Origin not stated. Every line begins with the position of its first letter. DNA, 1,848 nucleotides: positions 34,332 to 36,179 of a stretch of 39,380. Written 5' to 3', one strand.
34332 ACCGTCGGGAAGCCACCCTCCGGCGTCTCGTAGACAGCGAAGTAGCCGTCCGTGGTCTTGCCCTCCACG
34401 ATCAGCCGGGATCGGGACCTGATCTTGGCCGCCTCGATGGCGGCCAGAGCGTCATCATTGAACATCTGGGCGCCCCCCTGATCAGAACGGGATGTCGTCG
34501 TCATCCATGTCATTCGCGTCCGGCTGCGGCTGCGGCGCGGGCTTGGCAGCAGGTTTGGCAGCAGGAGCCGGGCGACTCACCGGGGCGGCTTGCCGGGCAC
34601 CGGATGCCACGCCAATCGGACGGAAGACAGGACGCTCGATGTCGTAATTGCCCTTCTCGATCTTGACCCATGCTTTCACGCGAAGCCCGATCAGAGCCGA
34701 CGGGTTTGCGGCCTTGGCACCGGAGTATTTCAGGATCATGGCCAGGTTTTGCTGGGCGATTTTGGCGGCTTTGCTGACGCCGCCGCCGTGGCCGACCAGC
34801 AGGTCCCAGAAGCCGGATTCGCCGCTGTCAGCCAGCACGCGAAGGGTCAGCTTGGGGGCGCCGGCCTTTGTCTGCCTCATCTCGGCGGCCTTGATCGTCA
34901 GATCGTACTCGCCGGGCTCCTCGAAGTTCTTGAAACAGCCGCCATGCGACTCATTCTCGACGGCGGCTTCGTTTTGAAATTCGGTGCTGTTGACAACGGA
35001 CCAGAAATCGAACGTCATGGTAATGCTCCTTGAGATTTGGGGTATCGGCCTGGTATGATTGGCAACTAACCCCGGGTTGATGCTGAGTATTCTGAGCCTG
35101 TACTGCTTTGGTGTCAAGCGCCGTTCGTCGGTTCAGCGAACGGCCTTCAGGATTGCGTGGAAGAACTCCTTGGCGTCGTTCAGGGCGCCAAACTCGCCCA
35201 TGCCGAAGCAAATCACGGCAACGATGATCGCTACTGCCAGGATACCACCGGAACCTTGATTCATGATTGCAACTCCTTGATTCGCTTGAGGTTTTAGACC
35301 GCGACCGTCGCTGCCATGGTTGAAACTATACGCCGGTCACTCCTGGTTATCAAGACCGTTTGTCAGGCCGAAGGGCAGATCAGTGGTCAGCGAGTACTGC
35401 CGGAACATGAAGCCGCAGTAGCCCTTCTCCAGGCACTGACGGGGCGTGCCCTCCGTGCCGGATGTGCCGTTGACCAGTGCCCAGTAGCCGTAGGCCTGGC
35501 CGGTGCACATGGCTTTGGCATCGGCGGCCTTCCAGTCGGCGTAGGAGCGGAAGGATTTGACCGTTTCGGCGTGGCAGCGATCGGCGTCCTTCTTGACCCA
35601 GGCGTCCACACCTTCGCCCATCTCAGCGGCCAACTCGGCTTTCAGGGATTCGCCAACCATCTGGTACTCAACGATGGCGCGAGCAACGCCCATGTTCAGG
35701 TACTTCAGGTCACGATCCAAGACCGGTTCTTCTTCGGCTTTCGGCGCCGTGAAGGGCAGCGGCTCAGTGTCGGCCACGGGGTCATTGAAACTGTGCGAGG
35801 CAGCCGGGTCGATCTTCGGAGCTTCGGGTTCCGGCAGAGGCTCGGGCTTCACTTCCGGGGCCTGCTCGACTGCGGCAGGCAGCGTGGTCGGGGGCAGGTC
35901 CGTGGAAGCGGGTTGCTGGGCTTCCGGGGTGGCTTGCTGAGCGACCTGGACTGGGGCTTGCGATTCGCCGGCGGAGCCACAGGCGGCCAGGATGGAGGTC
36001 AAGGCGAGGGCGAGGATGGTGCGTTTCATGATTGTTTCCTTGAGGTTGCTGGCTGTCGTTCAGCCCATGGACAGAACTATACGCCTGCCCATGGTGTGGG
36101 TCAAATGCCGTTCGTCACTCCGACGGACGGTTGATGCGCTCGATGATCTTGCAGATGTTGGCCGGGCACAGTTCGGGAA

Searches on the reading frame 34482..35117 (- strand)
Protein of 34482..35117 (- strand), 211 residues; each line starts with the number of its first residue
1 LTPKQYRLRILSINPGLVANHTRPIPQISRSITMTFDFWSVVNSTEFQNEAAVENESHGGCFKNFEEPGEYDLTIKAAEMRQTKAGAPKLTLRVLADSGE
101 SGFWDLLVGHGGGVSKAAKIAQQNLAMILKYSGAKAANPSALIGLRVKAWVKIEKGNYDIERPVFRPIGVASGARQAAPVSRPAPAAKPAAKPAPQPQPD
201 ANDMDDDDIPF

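Call 11: search_protein_families(library=phrogs, proteins=[window:34482-35117:-], max_evalue=0.001)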
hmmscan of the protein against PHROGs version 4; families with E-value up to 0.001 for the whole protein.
window:34482-35117:- (211 aa): 0 families

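Call 46: search_protein_families(library=pfam, proteins=[window:34482-35117:-], max_evalue=0.01)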
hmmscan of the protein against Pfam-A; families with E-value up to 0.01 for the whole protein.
window:34482-35117:- (211 aa): 1 family
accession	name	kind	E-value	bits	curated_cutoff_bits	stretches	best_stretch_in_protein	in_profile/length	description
PF05037.18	DUF669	-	0.00049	20.7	21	1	62-93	11-42/138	Protein of unknown function (DUF669)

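Call 48: search_protein_families(library=ncbifam, proteins=[window:34482-35117:-], max_evalue=0.1)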
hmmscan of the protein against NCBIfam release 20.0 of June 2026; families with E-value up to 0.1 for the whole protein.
window:34482-35117:- (211 aa): 1 family
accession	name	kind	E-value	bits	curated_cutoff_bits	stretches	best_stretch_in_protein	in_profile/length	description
TIGR03773.1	anch_rpt_wall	hypoth_equivalog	0.094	11.6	190.3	0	53-98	121-167/516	TIGR03773 family transporter-associated surface protein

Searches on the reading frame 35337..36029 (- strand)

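Call 11: search_protein_families(library=phrogs, proteins=[window:35337-36029:-], max_evalue=0.001)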
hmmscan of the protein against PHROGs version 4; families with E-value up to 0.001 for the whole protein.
window:35337-36029:- (230 aa): 0 families

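Call 46: search_protein_families(library=pfam, proteins=[window:35337-36029:-], max_evalue=0.01)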
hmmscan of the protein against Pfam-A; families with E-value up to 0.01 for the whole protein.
window:35337-36029:- (230 aa): 1 family
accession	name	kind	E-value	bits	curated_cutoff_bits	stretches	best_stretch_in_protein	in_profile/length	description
PF10152.14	CCDC53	-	0.00043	21.2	24.6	1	5-132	39-144/147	Subunit CCDC53 of WASH complex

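Call 48: search_protein_families(library=ncbifam, proteins=[window:35337-36029:-], max_evalue=0.1)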
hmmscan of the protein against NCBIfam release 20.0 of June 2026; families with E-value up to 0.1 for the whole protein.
window:35337-36029:- (230 aa): 5 families
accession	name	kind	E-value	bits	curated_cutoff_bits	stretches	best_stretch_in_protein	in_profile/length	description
NF037973.1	metallo_SslE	exception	0.0031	14.9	3000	1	42-129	32-112/1519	lipoprotein metalloprotease SslE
NF040486.1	SrfA_fam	subfamily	0.025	14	150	1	6-157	230-379/438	SrfA family protein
NF041057.1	Rcas_1661_fam_Se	equivalog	0.037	13.6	190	1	7-70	2-69/247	Rcas_1661 family thioredoxin-like (seleno)lipoprotein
NF006181.0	PRK08314.1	subfamily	0.077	11.2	705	1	124-201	148-224/563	long-chain-fatty-acid--CoA ligase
NF047847.2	SS_mature_LptM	equivalog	0.088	12.9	27.7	0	1-18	1-21/31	LPS translocon maturation chaperone LptM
